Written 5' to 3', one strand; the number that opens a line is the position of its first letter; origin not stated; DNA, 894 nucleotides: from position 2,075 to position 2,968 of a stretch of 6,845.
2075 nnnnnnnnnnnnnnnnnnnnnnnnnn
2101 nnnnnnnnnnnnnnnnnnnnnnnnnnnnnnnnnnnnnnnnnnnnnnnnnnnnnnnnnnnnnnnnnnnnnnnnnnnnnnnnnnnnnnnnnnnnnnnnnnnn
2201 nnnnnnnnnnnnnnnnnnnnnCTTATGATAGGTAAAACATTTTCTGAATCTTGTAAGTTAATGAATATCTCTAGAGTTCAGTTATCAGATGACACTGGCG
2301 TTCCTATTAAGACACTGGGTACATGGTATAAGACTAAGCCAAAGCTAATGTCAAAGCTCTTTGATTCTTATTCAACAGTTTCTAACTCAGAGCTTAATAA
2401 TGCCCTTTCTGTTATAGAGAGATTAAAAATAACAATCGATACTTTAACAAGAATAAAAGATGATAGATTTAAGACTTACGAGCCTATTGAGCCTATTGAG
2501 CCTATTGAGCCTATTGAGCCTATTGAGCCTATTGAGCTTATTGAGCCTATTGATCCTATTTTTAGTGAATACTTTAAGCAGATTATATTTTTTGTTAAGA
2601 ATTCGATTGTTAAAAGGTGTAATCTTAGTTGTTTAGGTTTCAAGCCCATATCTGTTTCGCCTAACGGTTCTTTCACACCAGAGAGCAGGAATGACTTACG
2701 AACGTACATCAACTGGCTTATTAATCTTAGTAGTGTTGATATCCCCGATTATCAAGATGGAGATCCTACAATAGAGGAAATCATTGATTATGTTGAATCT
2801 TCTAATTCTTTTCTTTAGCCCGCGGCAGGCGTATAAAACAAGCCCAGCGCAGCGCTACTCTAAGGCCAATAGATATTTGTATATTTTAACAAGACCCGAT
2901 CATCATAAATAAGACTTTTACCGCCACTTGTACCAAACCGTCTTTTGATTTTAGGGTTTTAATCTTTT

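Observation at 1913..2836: A 900-bp two-gene cassette in the post-zot cargo slot, bracketed by a split direct repeat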

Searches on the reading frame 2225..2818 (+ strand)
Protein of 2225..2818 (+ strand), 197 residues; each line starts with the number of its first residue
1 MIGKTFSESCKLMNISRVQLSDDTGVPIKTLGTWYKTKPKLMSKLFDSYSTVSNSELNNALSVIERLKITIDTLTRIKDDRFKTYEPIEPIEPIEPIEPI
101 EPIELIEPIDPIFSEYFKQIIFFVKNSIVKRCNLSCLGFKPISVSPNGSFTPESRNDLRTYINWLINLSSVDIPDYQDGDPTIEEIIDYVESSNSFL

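Call 5: search_protein_families(library=pfam, proteins=[window:2225-2818:+], max_evalue=1)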
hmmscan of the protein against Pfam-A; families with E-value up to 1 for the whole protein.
window:2225-2818:+ (197 aa): 3 families
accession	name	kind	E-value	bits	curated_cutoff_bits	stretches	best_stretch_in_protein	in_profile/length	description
PF13443.12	HTH_26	-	0.025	15.2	22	1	10-43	6-39/63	Cro/C1-type HTH DNA-binding domain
PF25616.1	PhiKZ_gp35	-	0.072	12.6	35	1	86-111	130-155/271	Bacteriophage PhiKZ capsid decoration protein gp35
PF21784.3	Bflower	-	0.17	12.7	25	1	86-115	76-105/116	4-fold beta flower protein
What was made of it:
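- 2225..2818 (+): ORF197. It has an N-terminal Xre/Cro-like HTH (aa 1-47), a long helix (about aa 39-81), an (EPI)n linker and a C-terminal helical domain (aa 115-193). HTH_26 E=0.025, below the cutoff (call 5).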

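Call 7: search_protein_families(library=phrogs, proteins=[window:2225-2818:+], max_evalue=0.1)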
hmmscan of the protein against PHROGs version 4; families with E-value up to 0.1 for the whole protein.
window:2225-2818:+ (197 aa): 4 families
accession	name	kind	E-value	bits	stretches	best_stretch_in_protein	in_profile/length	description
phrog_8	-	transcription regulation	0.016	15.7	1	1-101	76-235/346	transcriptional regulator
phrog_4779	-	transcription regulation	0.044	15.3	1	5-82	6-82/98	transcriptional regulator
phrog_25388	-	head and packaging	0.067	13.3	1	86-111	130-155/271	virion structural protein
phrog_17789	-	unknown function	0.09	13.8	0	152-191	125-165/173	-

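Call 8: find_homologous_proteins(query=window:2225-2818:+, max_evalue=0.01)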
Query window:2225-2818:+ (197 aa): 8 proteins with E <= 0.01 among 8000 candidates.
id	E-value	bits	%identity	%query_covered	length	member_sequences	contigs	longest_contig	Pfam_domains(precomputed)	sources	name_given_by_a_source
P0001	1.6e-114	398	95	100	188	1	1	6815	-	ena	-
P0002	2.3e-5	42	-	-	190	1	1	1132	-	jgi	-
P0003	7.8e-4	37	65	9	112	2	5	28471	-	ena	-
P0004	2.3e-3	36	46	20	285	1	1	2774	-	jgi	jgi:hypothetical protein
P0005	3.6e-3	35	65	13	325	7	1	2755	-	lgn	-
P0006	5.3e-3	34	53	25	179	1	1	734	-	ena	-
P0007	5.9e-3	34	42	16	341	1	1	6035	PF20208.4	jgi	jgi:hypothetical protein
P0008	8.8e-3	34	35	45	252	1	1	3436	PF03167.26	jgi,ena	-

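Call 10: find_encoding_contigs(protein=P0001, flank=7000)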
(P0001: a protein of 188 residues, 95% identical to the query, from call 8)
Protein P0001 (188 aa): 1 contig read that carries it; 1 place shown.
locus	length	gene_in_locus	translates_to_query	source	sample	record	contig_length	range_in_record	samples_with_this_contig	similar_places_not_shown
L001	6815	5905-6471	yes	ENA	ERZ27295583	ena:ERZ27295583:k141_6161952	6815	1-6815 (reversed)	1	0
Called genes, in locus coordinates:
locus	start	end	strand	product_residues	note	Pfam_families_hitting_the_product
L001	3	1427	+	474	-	?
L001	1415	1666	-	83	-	-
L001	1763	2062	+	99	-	-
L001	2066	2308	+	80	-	-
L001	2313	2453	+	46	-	-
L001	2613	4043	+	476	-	-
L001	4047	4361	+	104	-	-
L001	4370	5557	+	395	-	PF05707:Zot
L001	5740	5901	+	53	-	-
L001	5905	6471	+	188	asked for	-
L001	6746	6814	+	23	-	?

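Call 11: find_encoding_contigs(protein=P0002, flank=7000)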
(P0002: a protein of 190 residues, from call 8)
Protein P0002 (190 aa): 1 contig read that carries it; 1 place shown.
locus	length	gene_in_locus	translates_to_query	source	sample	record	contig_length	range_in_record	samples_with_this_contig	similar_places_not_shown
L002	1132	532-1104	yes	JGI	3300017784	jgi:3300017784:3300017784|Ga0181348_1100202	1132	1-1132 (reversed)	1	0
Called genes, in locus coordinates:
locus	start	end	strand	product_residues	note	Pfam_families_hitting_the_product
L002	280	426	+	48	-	-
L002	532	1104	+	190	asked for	-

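Call 62: search_protein_families(library=ncbifam, proteins=[window:2225-2818:+], max_evalue=0.1)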
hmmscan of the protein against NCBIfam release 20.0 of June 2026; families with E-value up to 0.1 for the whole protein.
window:2225-2818:+ (197 aa): 0 families

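Call 63: search_protein_families(library=padloc, proteins=[window:2225-2818:+], max_evalue=0.1)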
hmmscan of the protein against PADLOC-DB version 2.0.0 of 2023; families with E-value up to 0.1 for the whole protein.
window:2225-2818:+ (197 aa): 0 families

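Call 73: predict_structure(alignment_id=A8)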
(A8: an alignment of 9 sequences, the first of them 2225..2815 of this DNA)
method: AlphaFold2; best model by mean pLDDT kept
length: 197 residues; sequences in the alignment: 9
mean_pLDDT: 67.8   pTM: 0.41
mean pLDDT of the five models: 67.8, 67.5, 67.5, 66.2, 58.1
residues with pLDDT >= 90: 11; 70-90: 87; 50-70: 65; < 50: 34
segments of 3 or more residues with pLDDT < 50: 84-90, 101-109, 170-176, 195-197
pLDDT, mean of each block of 10 residues (from residue 1): 78 85 90 89 79 53 68 69 47 49 39 66 70 57 73 83 72 49 80 58
secondary structure, 60 per line:
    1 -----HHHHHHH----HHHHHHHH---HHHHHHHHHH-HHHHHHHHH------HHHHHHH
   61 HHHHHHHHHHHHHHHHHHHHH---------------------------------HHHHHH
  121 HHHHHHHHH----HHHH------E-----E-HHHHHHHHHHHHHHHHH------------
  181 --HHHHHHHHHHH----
elements in order: H6-12 H17-24 H28-37 H39-47 H54-81 H115-129 H134-137 H152-168 H183-193

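Call 78: fold_search(model_id=the predicted structure, library=pdb)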
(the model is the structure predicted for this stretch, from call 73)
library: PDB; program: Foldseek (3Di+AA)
matches with E <= 10: 36; with E <= 0.001: 0
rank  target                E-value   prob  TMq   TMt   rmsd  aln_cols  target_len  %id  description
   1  2jxl_MODEL_1_A        2.3e+00  0.04  0.11  0.21  11.6       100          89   11  Solution structure of cardiac N-domain troponin C mutant F77W-V82A (released 2007-12-04)
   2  7r5k_A4               2.6e+00  0.06  0.20  0.06  27.7       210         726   12  Human nuclear pore complex (constricted) (released 2022-06-22)
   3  2p22_A                2.9e+00  0.06  0.20  0.23  31.9       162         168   14  Structure of the Yeast ESCRT-I Heterotetramer Core (released 2007-06-05)
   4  5gn1_B                2.9e+00  0.03  0.12  0.08  14.6       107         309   13  Crystal structure of the C-terminal part of Fun30 ATPase domain (released 2017-01-11)
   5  7zpq_CB               3.1e+00  0.05  0.15  0.11  16.9       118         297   11  Structure of the RQT-bound 80S ribosome from S. cerevisiae (C1) (released 2023-02-22)
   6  8s09_5                3.7e+00  0.04  0.13  0.06  11.2        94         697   17  H. sapiens MCM2-7 double hexamer bound to double stranded DNA (released 2024-10-02)
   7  5gn1_C                3.7e+00  0.03  0.12  0.08  14.4       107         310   13  Crystal structure of the C-terminal part of Fun30 ATPase domain (released 2017-01-11)
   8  4pqk_C                4.2e+00  0.04  0.14  0.07   8.8        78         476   14  C-Terminal domain of DNA binding protein (released 2014-06-18)
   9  9i05_Xi               4.9e+00  0.05  0.11  0.06  20.1        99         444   11  Cryo-EM structure of the large subunit of the mitochondrial ribosome from Toxoplasma gondii (released 2025-06-11)
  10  4gs7_A                4.9e+00  0.02  0.13  0.18  10.5        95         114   13  Structure of the Interleukin-15 quaternary complex (released 2012-11-07)
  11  3omt_A                5.2e+00  0.30  0.19  0.47   2.9        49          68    6  Putative antitoxin component, CHU_2935 protein, from Xre family from Prevotella buccae. (released 2010-09-08)
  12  9fks_i                5.2e+00  0.03  0.19  0.15  19.0       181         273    9  Respiratory supercomplex CIII2-CIV2 from alphaproteobacterium (released 2025-12-17)
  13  6nsr_E                5.6e+00  0.07  0.20  0.23   7.7        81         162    9  TetR family transcriptional regulator CifR C99T-C181R cysteine mutant complexed with 26bp double-strand operator DNA a (released 2020-01-29)
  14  4ido_B                5.9e+00  0.05  0.14  0.08   8.9        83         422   19  human atlastin-1 1-446, C-his6, GDPAlF4- (released 2013-01-09)
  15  6w17_G                5.9e+00  0.04  0.14  0.17  14.7        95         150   19  Structure of Dip1-activated Arp2/3 complex with nucleated actin filament (released 2020-08-12)
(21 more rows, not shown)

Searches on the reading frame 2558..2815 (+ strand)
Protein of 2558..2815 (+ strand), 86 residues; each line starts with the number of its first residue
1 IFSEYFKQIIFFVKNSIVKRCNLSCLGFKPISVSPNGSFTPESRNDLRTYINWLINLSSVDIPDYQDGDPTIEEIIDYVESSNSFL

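Call 84: search_solved_structures(query=window:2558-2815:+, max_evalue=1)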
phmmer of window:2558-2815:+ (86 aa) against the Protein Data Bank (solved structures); distinct sequences matched with E-value up to 1: 1.
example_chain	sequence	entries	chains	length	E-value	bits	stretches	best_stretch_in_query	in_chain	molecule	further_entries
7qca_SJ0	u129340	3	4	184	0.74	13.2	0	17-81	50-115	40S ribosomal protein S9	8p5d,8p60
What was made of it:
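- Tried and rejected: It has no PDB sequence match (call 84) and remains uncharacterised.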
